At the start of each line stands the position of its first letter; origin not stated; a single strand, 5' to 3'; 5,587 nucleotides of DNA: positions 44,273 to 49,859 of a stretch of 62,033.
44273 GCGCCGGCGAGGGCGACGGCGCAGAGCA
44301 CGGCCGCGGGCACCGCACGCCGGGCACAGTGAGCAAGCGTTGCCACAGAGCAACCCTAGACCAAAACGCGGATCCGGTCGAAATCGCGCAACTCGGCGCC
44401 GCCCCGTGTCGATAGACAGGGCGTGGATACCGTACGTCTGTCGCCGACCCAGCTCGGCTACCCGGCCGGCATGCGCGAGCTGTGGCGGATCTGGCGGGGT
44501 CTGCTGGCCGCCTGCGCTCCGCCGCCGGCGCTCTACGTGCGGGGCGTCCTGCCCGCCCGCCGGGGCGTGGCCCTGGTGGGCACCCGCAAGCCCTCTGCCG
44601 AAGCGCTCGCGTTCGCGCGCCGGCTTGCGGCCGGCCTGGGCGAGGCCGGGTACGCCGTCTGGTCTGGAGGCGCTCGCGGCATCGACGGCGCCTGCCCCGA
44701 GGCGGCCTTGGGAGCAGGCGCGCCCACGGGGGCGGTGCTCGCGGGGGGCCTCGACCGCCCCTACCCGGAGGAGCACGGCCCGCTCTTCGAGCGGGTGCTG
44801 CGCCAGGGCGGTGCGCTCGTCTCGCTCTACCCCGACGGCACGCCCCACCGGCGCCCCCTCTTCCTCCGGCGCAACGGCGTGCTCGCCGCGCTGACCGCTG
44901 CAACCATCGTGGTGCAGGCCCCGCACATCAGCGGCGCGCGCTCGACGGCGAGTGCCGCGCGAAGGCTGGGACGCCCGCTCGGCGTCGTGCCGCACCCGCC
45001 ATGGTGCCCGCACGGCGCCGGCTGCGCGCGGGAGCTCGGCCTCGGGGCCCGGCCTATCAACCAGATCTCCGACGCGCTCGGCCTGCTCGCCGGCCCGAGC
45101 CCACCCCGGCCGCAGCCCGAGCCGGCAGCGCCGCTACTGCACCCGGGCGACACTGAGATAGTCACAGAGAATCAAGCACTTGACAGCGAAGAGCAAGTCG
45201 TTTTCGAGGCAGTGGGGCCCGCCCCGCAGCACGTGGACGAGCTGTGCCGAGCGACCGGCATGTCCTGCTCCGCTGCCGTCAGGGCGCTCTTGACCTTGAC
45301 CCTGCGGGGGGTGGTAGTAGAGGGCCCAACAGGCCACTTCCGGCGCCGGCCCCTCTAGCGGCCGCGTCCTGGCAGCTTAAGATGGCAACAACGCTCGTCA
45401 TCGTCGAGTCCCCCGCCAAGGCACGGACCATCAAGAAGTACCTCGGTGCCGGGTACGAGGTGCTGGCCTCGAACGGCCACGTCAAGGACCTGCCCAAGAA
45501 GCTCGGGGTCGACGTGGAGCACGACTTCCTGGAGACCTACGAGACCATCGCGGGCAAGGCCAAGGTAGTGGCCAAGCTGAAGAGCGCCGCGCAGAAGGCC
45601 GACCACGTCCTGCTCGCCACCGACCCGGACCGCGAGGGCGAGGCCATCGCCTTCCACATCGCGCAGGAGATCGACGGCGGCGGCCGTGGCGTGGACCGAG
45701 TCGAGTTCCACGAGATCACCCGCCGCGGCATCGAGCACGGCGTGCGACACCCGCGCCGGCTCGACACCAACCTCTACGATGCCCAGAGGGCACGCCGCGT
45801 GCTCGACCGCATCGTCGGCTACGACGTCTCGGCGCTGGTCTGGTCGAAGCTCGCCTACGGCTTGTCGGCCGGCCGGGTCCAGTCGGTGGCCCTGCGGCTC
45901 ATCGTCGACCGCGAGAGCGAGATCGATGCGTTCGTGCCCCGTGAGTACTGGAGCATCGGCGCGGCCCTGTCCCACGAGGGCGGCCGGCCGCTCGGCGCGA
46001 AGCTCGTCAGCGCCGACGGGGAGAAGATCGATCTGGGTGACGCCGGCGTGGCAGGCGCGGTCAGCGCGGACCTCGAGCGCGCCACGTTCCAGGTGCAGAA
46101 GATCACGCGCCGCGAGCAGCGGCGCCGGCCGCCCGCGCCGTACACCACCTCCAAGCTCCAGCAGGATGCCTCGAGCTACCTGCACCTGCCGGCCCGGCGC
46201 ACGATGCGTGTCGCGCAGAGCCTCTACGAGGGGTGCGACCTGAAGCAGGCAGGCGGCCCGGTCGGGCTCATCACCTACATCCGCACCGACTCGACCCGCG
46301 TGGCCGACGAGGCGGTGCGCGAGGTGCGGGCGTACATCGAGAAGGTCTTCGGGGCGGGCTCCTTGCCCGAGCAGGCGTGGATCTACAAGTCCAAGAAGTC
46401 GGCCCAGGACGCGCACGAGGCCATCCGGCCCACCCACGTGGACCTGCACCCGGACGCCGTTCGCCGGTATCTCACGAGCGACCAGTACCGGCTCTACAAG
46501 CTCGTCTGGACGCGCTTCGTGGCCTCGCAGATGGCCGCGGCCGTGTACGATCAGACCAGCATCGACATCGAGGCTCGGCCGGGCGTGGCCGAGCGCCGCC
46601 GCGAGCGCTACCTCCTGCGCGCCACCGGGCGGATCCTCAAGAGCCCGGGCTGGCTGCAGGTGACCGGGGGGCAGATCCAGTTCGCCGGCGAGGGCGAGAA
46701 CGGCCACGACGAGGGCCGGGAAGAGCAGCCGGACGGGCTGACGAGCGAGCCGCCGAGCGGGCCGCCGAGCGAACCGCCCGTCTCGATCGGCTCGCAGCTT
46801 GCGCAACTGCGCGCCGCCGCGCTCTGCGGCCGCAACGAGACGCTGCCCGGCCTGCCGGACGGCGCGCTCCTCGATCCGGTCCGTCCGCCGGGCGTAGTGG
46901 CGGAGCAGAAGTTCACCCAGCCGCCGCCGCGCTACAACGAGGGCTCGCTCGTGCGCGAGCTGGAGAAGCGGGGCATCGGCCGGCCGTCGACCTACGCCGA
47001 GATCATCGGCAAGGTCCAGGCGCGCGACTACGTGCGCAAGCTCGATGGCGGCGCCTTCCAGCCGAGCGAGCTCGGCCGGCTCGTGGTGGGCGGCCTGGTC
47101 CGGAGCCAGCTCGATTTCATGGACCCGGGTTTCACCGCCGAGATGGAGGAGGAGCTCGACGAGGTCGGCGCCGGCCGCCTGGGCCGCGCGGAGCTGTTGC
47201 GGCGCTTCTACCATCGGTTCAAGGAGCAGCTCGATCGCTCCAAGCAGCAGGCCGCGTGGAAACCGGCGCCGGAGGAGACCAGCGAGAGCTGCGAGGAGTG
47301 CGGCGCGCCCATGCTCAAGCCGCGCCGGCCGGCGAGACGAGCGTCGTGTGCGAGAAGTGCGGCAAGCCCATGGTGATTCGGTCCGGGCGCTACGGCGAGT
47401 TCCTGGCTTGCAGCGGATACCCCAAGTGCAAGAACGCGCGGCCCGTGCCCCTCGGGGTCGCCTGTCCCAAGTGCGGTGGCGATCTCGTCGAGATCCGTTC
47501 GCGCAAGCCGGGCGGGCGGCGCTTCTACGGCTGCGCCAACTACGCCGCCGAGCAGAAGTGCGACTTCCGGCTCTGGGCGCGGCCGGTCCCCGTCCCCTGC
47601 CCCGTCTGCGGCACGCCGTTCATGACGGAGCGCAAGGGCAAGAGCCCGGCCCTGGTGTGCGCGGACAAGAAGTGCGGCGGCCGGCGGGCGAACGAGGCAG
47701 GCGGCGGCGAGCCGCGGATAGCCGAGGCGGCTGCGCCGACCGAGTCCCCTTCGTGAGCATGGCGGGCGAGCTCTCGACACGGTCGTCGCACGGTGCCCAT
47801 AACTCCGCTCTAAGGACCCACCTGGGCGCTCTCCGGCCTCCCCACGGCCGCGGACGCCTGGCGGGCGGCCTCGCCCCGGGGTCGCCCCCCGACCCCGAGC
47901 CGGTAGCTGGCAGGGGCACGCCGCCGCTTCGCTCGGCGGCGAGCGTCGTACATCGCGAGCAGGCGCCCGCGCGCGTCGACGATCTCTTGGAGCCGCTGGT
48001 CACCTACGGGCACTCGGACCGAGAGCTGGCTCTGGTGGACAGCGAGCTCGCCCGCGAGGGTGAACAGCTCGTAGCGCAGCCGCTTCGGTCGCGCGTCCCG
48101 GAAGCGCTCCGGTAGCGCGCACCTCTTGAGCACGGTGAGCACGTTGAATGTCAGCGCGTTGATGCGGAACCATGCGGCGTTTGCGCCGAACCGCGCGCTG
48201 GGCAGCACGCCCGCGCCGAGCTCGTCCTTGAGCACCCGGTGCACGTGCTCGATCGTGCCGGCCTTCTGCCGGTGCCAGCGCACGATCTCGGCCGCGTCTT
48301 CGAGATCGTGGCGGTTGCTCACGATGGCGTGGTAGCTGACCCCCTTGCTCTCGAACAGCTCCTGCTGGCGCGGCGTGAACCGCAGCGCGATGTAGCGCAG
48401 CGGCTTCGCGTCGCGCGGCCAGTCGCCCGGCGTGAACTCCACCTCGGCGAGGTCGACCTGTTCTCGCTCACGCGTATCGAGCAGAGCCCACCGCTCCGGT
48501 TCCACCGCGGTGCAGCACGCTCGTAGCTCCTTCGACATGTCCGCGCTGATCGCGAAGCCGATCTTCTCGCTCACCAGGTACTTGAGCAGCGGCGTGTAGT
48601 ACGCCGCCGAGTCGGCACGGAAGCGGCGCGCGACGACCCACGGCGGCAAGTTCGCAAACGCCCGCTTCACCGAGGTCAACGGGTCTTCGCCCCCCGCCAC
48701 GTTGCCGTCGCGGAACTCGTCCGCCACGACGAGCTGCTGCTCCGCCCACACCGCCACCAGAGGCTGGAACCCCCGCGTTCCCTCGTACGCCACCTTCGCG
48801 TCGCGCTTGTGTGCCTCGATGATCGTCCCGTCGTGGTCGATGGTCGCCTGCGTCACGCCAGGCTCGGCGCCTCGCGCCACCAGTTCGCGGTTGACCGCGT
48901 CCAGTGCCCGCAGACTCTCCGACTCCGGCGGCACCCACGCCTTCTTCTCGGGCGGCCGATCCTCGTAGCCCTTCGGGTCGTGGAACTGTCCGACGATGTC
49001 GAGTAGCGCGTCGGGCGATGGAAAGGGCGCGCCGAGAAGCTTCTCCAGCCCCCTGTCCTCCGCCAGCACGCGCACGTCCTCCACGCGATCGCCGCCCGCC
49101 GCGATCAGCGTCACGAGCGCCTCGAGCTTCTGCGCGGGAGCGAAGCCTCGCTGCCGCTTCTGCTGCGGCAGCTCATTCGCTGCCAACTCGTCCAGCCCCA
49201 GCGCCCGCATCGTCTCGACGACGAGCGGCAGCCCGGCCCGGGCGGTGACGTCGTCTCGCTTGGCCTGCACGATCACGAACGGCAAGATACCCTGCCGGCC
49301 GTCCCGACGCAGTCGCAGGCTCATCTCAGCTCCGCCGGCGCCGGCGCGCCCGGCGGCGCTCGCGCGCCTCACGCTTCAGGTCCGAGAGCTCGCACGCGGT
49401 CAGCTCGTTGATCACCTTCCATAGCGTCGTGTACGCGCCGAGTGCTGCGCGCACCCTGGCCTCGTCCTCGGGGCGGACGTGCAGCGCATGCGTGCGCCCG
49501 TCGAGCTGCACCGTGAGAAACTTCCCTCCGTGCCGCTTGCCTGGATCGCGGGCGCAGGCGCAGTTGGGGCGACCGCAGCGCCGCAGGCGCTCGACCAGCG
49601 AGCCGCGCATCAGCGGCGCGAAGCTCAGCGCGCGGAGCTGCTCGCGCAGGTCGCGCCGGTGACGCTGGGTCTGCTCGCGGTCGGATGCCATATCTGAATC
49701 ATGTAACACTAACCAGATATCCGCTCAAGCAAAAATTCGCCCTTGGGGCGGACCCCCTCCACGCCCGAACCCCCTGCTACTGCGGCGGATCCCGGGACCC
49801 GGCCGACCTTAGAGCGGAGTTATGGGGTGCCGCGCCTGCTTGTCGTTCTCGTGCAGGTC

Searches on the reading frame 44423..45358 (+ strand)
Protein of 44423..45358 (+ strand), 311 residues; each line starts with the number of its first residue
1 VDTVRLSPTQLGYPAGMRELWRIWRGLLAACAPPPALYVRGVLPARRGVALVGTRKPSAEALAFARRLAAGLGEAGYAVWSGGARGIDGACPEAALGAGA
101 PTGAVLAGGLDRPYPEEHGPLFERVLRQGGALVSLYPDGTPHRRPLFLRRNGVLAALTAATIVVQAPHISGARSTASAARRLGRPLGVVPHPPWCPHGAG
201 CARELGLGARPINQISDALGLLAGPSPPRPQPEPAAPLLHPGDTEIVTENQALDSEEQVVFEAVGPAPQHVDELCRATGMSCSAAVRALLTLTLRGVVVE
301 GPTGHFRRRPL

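Call 35: search_protein_families(library=pfam, proteins=[window:44423-45358:+], max_evalue=0.01)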
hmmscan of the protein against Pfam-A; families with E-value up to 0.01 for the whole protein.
window:44423-45358:+ (311 aa): 3 families
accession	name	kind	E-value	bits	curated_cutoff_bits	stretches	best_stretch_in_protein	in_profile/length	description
PF02481.21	DNA_processg_A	-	8.5e-46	156.2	29.6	1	13-212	17-210/212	DNA recombination-mediator protein A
PF17782.7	DprA_WH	-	1.2e-11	44.9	22.9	1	250-302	7-59/61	DprA winged helix domain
PF09339.16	HTH_IclR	-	0.00024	21.3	22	1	261-299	9-49/52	IclR helix-turn-helix domain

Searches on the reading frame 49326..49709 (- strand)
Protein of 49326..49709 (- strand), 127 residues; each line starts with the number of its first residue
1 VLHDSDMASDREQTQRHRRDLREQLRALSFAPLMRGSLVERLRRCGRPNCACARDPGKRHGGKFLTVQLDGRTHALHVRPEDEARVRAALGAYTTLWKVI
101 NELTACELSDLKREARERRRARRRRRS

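Call 34: search_protein_families(library=pfam, proteins=[window:49326-49709:-], max_evalue=0.01)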
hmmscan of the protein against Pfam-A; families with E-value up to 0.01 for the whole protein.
window:49326-49709:- (127 aa): 1 family
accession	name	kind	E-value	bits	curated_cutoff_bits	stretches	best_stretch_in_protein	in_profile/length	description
PF20586.3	DUF6788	-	6.6e-19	68.4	27.2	1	12-112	2-101/103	Family of unknown function (DUF6788)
